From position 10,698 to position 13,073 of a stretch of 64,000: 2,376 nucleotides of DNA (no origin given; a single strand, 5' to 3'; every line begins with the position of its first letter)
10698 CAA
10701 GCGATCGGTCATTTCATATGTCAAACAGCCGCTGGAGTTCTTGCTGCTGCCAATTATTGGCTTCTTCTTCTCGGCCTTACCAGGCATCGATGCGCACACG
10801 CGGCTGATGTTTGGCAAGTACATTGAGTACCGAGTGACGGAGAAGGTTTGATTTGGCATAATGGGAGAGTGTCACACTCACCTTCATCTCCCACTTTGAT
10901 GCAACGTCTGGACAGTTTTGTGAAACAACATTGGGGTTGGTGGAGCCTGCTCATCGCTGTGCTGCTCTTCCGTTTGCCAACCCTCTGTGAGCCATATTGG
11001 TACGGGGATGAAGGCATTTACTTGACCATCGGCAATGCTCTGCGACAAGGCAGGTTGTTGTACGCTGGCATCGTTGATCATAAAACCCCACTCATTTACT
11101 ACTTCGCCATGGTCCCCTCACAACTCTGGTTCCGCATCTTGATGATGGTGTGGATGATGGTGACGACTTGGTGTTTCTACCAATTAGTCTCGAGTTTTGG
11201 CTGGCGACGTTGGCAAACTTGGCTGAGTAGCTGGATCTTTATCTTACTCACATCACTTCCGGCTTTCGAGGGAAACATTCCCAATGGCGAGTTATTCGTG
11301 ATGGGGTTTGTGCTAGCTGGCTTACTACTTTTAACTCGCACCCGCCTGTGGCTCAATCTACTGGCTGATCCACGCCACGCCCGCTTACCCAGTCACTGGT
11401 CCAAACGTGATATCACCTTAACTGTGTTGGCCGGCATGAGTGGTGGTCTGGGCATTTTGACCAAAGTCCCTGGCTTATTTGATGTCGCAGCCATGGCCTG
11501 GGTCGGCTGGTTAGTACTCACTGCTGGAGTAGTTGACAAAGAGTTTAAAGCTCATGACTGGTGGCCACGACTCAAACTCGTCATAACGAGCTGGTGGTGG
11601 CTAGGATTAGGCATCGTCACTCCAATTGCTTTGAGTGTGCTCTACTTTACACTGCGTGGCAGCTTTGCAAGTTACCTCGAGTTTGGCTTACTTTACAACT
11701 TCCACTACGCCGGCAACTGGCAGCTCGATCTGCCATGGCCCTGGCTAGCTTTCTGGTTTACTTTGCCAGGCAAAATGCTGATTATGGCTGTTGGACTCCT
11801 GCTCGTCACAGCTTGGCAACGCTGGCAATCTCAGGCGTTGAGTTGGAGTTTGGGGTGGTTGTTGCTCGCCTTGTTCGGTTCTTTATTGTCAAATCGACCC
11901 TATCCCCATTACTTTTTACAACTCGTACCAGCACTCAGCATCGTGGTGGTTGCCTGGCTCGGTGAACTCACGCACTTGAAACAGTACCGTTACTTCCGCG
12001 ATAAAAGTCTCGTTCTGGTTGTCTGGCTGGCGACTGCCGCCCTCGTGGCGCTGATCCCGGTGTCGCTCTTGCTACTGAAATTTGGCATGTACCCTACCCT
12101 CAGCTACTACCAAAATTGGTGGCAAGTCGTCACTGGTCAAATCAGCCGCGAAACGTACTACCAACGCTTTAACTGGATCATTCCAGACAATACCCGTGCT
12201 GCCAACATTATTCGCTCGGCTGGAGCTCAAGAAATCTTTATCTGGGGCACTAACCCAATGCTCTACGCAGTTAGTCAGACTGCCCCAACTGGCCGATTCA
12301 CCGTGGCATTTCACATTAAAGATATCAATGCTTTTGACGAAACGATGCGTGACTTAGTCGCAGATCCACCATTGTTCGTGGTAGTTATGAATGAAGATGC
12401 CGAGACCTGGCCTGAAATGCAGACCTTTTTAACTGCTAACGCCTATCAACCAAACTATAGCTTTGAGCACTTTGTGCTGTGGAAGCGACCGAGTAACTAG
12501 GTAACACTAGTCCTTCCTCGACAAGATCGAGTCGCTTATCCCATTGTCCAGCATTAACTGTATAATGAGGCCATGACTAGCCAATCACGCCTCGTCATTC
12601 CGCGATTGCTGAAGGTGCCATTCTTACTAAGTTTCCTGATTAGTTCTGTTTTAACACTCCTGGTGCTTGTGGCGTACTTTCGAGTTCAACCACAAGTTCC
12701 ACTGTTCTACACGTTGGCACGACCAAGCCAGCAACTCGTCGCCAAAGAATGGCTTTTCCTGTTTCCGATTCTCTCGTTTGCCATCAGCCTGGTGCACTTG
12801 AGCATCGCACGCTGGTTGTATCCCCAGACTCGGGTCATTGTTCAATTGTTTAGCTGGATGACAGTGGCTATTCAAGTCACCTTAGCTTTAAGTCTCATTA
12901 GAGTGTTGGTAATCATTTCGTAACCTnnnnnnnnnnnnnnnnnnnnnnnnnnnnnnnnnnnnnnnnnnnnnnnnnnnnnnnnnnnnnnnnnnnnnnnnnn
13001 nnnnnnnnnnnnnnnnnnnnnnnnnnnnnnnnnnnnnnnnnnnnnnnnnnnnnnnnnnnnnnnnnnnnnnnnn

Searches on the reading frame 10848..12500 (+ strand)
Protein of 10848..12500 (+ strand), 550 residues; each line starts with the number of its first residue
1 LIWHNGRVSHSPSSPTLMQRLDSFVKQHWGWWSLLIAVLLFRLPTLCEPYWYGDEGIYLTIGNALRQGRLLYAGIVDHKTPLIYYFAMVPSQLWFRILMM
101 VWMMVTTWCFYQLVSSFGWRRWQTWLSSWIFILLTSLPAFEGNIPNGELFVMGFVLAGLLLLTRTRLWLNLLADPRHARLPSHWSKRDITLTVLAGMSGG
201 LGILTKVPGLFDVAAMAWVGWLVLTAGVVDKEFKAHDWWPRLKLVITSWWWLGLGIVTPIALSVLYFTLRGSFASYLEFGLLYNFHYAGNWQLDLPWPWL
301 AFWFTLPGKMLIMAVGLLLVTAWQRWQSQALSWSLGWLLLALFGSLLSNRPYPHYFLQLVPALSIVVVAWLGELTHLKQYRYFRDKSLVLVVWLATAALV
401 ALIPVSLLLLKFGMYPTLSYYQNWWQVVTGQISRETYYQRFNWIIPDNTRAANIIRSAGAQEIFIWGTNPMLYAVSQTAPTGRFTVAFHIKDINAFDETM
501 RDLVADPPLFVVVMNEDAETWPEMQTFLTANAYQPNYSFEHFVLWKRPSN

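Call 5: search_protein_families(library=pfam, proteins=[window:10848-12500:+], max_evalue=0.01)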
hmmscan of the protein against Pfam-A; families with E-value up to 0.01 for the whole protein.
window:10848-12500:+ (550 aa): 0 families

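Call 6: search_protein_families(library=ncbifam, proteins=[window:10848-12500:+], max_evalue=0.01)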
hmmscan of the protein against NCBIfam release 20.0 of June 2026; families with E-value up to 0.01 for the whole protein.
window:10848-12500:+ (550 aa): 0 families

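Call 15: search_protein_families(library=pfam, proteins=[window:10848-12500:+], max_evalue=10)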
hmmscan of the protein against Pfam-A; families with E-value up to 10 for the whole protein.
window:10848-12500:+ (550 aa): 0 families

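Call 32: search_solved_structures(query=A1, max_evalue=10, show_alignments=2)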
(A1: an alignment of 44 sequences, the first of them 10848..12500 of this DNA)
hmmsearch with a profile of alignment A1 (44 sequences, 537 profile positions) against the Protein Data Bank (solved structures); distinct sequences matched with E-value up to 10: 2.
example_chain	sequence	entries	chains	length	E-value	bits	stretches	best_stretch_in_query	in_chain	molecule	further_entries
1z84_A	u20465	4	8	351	1.7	10.5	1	335-354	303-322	galactose-1-phosphate uridyl transferase-like protein | putative galactose-1-phosphate uridyl transferase | Probable galactose-1-phosphate uridyl transferase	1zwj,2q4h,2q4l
2h39_A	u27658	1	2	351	1.7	10.5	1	335-354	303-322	Probable galactose-1-phosphate uridyl transferase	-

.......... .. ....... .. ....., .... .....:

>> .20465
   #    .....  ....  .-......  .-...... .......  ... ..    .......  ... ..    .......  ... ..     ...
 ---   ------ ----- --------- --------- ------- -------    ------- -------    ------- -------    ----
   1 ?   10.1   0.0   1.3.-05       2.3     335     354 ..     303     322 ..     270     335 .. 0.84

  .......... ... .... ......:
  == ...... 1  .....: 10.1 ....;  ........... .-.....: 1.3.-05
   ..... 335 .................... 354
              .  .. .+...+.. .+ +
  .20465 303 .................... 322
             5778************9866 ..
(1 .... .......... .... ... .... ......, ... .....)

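Call 36: find_homologous_proteins(query=window:10848-12500:+, max_evalue=0.001)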
Query window:10848-12500:+ (550 aa): 758 proteins with E <= 0.001 among 8000 candidates; the best 120 are listed.
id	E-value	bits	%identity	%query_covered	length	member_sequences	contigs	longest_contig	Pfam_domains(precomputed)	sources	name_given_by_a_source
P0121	0.0e+0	1227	100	97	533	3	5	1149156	-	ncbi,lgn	-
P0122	2.0e-199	682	59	96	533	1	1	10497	-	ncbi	-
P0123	1.3e-149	518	50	92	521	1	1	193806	-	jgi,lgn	-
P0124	3.5e-149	516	47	96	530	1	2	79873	-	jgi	jgi:hypothetical protein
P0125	3.0e-148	513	51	92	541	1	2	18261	-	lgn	-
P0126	3.3e-148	513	49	96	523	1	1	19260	-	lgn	-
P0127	1.3e-146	508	47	97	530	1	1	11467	-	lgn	-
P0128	1.3e-145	504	47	97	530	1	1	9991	-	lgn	-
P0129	3.2e-145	503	47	96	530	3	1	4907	-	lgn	-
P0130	4.4e-145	503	49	91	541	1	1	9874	-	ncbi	-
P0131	6.3e-144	499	45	97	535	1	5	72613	-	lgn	-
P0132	7.6e-144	499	47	97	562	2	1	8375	-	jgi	jgi:hypothetical protein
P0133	2.1e-143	497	48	98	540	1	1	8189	-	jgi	jgi:hypothetical protein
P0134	3.4e-143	496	46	97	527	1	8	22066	-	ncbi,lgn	-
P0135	5.6e-143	496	46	97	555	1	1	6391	-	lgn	-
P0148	7.7e-141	489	46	96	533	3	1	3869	PF27757.1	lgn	-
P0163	8.2e-138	479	48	93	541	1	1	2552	PF02366.25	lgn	-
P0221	1.8e-132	461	47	96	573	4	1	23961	PF02366.25,PF27757.1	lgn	-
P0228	5.6e-132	459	44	96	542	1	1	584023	PF02366.25,PF27757.1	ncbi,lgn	-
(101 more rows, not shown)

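Call 46: predict_structure(alignment_id=A3)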
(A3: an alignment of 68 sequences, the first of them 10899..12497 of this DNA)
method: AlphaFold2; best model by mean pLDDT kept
length: 533 residues; sequences in the alignment: 68
mean_pLDDT: 94.1   pTM: 0.93
mean pLDDT of the five models: 94.1, 92.4, 92.4, 91.4, 90.6
residues with pLDDT >= 90: 461; 70-90: 71; 50-70: 1; < 50: 0
segments of 3 or more residues with pLDDT < 50: none
pLDDT, mean of each block of 10 residues (from residue 1): 92 94 95 87 96 94 92 95 97 98 96 97 90 98 98 90 86 98 97 97 95 87 95 98 98 96 85 85 94 97 94 97 97 93 98 91 80 93 97 94 96 95 92 97 97 95 94 92 97 98 97 97 98 77
secondary structure, 60 per line:
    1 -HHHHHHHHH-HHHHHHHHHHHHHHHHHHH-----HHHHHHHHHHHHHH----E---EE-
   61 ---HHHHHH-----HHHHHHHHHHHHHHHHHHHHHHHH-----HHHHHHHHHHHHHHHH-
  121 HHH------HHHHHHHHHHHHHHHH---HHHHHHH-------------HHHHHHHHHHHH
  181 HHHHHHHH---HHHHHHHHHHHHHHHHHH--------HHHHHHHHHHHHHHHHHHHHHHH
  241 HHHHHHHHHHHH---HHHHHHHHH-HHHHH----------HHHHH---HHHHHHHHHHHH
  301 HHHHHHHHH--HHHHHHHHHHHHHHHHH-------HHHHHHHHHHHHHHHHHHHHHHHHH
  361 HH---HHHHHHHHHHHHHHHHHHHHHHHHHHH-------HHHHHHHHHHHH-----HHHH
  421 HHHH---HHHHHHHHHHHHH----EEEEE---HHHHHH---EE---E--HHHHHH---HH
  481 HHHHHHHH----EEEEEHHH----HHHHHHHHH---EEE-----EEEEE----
elements in order: H2-10 H12-30 H36-49 H64-69 H75-98 H104-119 H130-145 H149-155 H169-188 H192-209 H218-252 H256-264 H266-270 H281-285 H289-309 H312-328 H336-362 H366-392 H400-411 H417-424 H428-440 E445-449 H453-458 H470-475 H479-488 E493-497 H505-513 E517-519 E525-529

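Call 49: fold_search(model_id=the predicted structure, library=pdb)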
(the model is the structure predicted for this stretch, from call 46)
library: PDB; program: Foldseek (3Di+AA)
matches with E <= 10: 305; with E <= 0.001: 15
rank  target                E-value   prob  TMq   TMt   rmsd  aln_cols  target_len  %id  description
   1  7e9s_A                1.1e-06  1.00  0.42  0.29  15.8       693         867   12  Archaeal oligosaccharyltransferase AglB from Archaeoglobus fulgidus in complex with an inhibitory peptide and a dolich (released 2021-09-08)
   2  3wak                  1.9e-06  1.00  0.42  0.29  14.9       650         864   14  Crystal structure of the Archaeoglobus fulgidus oligosaccharyltransferase (O29867_ARCFU) in the apo form (released 2013-10-30)
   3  5f15                  3.2e-06  1.00  0.52  0.52  13.7       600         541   14  Crystal Structure of ArnT from Cupriavidus metallidurans bound to Undecaprenyl phosphate (released 2016-02-17)
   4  5gmy_A                4.3e-06  1.00  0.40  0.28  16.4       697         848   13  Crystal structure of the Archaeoglobus fulgidus oligosaccharyltransferase (O29867_ARCFU) tethered with an acceptor pep (released 2017-02-01)
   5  8agc_A                7.2e-06  1.00  0.46  0.37  12.4       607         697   11  Structure of yeast oligosaccharylransferase complex with lipid-linked oligosaccharide and non-acceptor peptide bound (released 2022-12-07)
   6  3waj                  7.2e-06  1.00  0.39  0.28  16.4       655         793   13  Crystal structure of the Archaeoglobus fulgidus oligosaccharyltransferase (O29867_ARCFU) complex with Zn and sulfate (released 2013-10-30)
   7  8age_A                1.4e-05  1.00  0.51  0.44  12.0       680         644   10  Structure of yeast oligosaccharylransferase complex with acceptor peptide bound (released 2022-12-07)
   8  6ezn_F                3.2e-05  1.00  0.53  0.45  12.6       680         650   10  Cryo-EM structure of the yeast oligosaccharyltransferase (OST) complex (released 2018-01-17)
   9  7oci_F                3.4e-05  1.00  0.51  0.44  11.9       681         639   10  Cryo-EM structure of yeast Ost6p containing oligosaccharyltransferase complex (released 2022-02-16)
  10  9i5k_A                6.1e-05  1.00  0.43  0.46   8.8       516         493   15  Structure of the Chaetomium thermophilum Pmt4 homodimer (C2 symmetry) (released 2025-12-24)
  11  8agb_A                1.7e-04  1.00  0.49  0.42  13.2       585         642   11  Structure of yeast oligosaccharylransferase complex with lipid-linked oligosaccharide bound (released 2022-12-07)
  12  6p25_B                3.1e-04  1.00  0.34  0.27   5.0       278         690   15  Structure of S. cerevisiae protein O-mannosyltransferase Pmt1-Pmt2 complex bound to the sugar donor and a peptide acce (released 2019-07-10)
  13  6s7t_A                6.2e-04  1.00  0.45  0.36  12.0       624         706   10  Cryo-EM structure of human oligosaccharyltransferase complex OST-B (released 2019-12-18)
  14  6ftg_5                8.7e-04  1.00  0.41  0.35  14.0       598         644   12  Subtomogram average of OST-containing ribosome-translocon complexes from canine rough microsomal membranes (released 2018-03-21)
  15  9i5l_A                9.5e-04  1.00  0.33  0.26   5.4       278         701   16  Structure of the Chaetomium thermophilum Pmt4 homodimer (C1 symmetry) (released 2025-12-24)
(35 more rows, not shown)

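Call 97: search_protein_families(library=pfam, proteins=[P0221, P0148, P0228, P0163], max_evalue=0.01)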
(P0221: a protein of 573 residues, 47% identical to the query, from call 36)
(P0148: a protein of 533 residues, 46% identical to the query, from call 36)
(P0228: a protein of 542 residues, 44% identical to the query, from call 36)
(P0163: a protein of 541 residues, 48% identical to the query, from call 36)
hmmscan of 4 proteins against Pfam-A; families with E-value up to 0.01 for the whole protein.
P0221 (573 aa): 1 family
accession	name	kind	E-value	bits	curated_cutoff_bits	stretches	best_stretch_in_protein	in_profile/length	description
PF02366.24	PMT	-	3.2e-10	40.4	22.7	1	123-270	81-219/245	Dolichyl-phosphate-mannose-protein mannosyltransferase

P0148 (533 aa): 0 families

P0228 (542 aa): 1 family
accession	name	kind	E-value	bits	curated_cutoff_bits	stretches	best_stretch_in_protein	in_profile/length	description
PF02366.24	PMT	-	2e-08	34.5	22.7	1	78-220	81-206/245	Dolichyl-phosphate-mannose-protein mannosyltransferase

P0163 (541 aa): 1 family
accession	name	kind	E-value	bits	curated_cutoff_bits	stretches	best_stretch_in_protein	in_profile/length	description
PF02366.24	PMT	-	2e-06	28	22.7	1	84-251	81-240/245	Dolichyl-phosphate-mannose-protein mannosyltransferase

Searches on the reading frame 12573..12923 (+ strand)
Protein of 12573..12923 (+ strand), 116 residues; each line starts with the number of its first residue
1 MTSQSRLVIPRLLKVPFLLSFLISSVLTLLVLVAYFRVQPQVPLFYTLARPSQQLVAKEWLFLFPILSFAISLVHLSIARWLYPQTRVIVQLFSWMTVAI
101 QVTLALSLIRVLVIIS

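Call 5: search_protein_families(library=pfam, proteins=[window:12573-12923:+], max_evalue=0.01)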
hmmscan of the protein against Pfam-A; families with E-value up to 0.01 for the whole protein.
window:12573-12923:+ (116 aa): 0 families

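Call 6: search_protein_families(library=ncbifam, proteins=[window:12573-12923:+], max_evalue=0.01)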
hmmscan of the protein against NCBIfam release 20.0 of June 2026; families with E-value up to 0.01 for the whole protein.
window:12573-12923:+ (116 aa): 0 families

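Call 15: search_protein_families(library=pfam, proteins=[window:12573-12923:+], max_evalue=10)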
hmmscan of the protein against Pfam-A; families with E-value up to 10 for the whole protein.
window:12573-12923:+ (116 aa): 1 family
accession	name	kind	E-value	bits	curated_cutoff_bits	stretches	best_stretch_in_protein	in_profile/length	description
PF25487.1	ETR1_N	-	0.42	11.4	27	1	28-112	10-91/97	Ethylene receptor 1-like, N-terminal domain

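Call 33: search_solved_structures(query=A2, max_evalue=10, show_alignments=1)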
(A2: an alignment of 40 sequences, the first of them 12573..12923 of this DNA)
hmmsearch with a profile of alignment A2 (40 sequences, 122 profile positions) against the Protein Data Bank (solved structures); distinct sequences matched with E-value up to 10: 1.
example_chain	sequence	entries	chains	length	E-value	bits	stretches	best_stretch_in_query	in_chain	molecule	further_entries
8a22_BF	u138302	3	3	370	0.008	19.8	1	32-91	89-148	mS107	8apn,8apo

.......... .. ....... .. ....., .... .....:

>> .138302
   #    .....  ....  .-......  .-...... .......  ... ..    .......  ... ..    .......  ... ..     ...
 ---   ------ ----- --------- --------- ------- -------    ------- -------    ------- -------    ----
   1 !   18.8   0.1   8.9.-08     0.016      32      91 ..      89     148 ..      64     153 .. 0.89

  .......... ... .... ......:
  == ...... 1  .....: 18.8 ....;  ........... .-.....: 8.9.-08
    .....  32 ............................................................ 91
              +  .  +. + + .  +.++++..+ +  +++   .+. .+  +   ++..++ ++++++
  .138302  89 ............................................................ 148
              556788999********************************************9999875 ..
